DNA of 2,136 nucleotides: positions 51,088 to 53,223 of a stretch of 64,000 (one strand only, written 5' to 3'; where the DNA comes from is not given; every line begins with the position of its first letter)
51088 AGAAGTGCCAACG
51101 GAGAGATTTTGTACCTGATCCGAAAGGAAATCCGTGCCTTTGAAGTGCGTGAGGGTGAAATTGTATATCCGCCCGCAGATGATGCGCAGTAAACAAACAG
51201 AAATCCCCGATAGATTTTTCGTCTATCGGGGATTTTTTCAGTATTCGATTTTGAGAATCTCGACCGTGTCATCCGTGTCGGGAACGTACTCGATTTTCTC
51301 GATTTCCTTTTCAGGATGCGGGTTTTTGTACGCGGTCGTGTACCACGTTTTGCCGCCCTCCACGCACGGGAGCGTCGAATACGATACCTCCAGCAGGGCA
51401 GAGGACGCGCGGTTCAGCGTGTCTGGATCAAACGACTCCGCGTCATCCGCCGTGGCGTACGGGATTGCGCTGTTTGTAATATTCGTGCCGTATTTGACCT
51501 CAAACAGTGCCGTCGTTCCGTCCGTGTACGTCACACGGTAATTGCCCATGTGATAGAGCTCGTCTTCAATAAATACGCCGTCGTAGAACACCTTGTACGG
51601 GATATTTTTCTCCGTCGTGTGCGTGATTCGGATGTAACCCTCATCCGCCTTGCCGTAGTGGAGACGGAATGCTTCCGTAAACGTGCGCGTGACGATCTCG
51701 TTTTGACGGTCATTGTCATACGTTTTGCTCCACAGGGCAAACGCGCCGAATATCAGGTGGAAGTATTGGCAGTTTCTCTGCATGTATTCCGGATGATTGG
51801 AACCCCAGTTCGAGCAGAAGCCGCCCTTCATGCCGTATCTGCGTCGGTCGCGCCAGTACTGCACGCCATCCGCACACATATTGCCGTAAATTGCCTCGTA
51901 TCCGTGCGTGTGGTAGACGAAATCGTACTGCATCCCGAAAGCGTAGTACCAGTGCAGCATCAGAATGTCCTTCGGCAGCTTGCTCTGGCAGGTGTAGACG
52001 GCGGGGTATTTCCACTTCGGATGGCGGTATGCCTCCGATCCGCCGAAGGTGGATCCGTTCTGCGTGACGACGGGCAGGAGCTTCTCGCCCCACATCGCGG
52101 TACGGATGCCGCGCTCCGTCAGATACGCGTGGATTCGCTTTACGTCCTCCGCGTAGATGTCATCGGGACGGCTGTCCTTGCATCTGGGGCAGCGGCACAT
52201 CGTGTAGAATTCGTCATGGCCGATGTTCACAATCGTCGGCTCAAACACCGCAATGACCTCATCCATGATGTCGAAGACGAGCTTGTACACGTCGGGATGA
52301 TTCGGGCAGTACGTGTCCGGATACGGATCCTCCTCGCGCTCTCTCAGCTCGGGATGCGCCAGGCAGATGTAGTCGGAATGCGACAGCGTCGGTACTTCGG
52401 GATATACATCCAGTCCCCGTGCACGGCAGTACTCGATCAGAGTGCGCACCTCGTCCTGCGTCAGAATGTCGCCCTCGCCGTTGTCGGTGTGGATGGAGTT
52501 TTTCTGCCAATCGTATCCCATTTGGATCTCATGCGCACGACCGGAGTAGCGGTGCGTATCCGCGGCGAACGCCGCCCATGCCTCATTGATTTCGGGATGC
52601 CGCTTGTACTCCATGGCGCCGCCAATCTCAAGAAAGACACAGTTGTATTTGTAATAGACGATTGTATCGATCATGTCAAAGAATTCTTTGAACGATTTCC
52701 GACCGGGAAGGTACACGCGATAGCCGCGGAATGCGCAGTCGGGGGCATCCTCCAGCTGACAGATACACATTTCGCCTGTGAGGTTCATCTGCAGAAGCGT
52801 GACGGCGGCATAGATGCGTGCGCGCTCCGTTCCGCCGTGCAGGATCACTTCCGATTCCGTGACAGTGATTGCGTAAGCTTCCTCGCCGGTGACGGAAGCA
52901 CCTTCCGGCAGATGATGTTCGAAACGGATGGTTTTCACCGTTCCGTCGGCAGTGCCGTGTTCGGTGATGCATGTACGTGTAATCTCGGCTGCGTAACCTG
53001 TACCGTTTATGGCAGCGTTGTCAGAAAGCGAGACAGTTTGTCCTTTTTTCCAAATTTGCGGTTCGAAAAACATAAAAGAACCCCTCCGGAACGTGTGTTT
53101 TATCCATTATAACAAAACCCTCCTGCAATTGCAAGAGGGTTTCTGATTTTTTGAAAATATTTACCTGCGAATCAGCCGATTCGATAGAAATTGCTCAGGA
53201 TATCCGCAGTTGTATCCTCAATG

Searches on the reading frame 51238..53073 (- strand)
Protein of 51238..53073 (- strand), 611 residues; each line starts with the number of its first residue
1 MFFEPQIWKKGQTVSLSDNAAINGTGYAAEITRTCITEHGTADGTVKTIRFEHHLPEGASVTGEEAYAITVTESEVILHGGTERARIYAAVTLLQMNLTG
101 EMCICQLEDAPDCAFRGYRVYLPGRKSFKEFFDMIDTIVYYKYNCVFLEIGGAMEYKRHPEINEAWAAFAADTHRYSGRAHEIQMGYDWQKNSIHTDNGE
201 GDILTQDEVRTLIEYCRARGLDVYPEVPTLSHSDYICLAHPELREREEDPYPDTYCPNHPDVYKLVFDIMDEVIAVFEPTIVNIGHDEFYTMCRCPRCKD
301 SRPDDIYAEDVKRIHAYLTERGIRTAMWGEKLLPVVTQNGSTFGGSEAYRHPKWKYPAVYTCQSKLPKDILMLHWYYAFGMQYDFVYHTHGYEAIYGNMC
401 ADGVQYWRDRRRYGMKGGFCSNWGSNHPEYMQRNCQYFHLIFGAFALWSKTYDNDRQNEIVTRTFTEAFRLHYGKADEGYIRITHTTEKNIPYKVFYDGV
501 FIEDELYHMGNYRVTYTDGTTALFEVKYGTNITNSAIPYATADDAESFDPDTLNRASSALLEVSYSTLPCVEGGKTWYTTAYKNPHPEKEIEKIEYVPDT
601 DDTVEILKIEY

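Call 50: search_protein_families(library=pfam, proteins=[window:51238-53073:-], max_evalue=0.00001)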
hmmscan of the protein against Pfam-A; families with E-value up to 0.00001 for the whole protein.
window:51238-53073:- (611 aa): 2 families
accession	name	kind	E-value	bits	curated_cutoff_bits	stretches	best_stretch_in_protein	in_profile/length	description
PF00728.28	Glyco_hydro_20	-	5.4e-15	56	22.3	1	129-334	18-225/348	Glycosyl hydrolase family 20, catalytic domain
PF02838.20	Glyco_hydro_20b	-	6.7e-06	27.3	26.1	0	46-96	60-107/124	Glycosyl hydrolase family 20, domain 2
